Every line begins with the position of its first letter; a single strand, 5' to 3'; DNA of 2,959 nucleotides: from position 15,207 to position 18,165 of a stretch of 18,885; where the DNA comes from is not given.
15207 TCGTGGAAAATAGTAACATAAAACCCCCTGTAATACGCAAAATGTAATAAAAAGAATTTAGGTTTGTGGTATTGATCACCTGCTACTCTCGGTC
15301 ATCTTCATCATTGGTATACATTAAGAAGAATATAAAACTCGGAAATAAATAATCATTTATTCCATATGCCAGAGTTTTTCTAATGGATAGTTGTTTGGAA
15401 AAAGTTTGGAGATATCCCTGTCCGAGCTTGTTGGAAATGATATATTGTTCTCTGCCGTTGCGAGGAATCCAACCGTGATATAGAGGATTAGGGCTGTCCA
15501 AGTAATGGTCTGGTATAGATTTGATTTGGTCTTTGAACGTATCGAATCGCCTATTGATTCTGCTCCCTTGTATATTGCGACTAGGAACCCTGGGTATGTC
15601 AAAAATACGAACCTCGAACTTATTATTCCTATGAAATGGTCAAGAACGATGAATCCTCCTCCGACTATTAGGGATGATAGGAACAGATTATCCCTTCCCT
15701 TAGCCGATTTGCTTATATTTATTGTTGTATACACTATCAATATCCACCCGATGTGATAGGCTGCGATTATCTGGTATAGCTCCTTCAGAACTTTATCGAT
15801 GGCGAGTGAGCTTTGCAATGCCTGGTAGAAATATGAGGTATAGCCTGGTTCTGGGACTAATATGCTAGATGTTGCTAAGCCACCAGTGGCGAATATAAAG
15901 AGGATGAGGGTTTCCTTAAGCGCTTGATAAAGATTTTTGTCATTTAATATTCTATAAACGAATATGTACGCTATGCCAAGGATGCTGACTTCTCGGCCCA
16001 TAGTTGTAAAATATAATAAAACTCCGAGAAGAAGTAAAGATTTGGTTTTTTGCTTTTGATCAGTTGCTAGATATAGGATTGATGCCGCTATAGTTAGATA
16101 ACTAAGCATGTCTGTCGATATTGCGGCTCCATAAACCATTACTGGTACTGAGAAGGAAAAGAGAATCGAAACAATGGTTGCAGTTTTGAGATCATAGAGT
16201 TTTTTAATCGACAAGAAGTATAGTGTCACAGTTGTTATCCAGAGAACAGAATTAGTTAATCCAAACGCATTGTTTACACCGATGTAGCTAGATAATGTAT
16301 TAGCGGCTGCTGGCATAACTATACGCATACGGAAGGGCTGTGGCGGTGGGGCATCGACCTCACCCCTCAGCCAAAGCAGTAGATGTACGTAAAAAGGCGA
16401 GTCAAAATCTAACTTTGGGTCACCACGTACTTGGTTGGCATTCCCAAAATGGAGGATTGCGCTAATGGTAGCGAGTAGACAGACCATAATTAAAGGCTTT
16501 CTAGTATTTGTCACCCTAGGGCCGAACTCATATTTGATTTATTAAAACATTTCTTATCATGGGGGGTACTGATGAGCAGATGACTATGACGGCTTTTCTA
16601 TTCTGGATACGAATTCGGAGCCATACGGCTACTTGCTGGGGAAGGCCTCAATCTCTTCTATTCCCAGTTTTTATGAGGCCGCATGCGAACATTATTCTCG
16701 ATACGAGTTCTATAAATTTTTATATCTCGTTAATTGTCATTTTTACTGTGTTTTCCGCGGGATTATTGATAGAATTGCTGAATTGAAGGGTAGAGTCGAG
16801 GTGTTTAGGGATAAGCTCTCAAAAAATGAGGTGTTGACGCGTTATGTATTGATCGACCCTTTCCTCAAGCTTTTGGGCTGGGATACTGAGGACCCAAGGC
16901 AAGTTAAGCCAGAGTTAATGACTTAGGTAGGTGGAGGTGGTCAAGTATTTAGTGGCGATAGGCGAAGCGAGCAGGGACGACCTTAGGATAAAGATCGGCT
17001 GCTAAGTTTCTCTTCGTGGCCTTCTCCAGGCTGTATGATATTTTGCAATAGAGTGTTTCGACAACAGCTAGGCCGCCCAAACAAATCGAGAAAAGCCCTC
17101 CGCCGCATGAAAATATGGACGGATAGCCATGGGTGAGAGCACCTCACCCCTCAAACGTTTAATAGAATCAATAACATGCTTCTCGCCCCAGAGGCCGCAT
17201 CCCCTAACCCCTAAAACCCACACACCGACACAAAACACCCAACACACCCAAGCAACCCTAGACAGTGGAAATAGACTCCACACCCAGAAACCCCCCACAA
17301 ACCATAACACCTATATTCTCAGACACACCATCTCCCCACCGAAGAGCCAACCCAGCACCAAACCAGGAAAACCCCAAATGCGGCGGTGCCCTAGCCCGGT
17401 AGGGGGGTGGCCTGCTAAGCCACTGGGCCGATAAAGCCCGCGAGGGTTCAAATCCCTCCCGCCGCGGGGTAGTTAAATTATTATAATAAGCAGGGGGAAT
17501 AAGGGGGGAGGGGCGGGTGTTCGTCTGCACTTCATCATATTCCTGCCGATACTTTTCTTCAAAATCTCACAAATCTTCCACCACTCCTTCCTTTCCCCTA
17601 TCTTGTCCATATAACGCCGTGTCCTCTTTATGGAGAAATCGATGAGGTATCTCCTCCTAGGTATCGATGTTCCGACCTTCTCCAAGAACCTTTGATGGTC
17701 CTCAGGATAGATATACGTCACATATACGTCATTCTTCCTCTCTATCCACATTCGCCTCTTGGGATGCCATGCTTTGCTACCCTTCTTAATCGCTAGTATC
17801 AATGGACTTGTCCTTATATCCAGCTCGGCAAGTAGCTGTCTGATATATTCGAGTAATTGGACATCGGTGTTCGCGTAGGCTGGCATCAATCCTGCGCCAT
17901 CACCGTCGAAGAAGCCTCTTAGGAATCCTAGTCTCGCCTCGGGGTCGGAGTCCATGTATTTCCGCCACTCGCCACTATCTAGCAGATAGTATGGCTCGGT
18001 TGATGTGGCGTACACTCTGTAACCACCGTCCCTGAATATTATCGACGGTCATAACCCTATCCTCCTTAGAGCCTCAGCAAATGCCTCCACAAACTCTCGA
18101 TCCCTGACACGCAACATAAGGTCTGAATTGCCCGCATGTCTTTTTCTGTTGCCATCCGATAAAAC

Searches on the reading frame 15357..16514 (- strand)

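Call 10: search_protein_families(library=pfam, proteins=[window:15357-16514:-], max_evalue=0.01)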
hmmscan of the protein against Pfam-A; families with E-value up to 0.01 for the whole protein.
window:15357-16514:- (385 aa): 1 family
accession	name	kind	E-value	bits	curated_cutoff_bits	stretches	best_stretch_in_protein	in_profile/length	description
PF13231.12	PMT_2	-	0.00032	21.4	26.1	1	89-206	29-145/160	Dolichyl-phosphate-mannose-protein mannosyltransferase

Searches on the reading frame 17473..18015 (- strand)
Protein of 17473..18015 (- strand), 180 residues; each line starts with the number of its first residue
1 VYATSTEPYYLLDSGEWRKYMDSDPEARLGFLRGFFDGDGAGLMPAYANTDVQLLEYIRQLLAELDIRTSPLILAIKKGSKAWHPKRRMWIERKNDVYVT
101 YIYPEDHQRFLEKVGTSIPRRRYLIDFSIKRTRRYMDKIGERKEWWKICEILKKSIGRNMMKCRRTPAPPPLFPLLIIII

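Call 10: search_protein_families(library=pfam, proteins=[window:17473-18015:-], max_evalue=0.01)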
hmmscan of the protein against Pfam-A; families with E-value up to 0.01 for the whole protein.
window:17473-18015:- (180 aa): 1 family
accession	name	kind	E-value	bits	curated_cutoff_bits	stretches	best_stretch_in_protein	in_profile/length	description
PF14528.11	LAGLIDADG_3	-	1e-05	26.1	22.5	1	27-115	2-82/82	LAGLIDADG-like domain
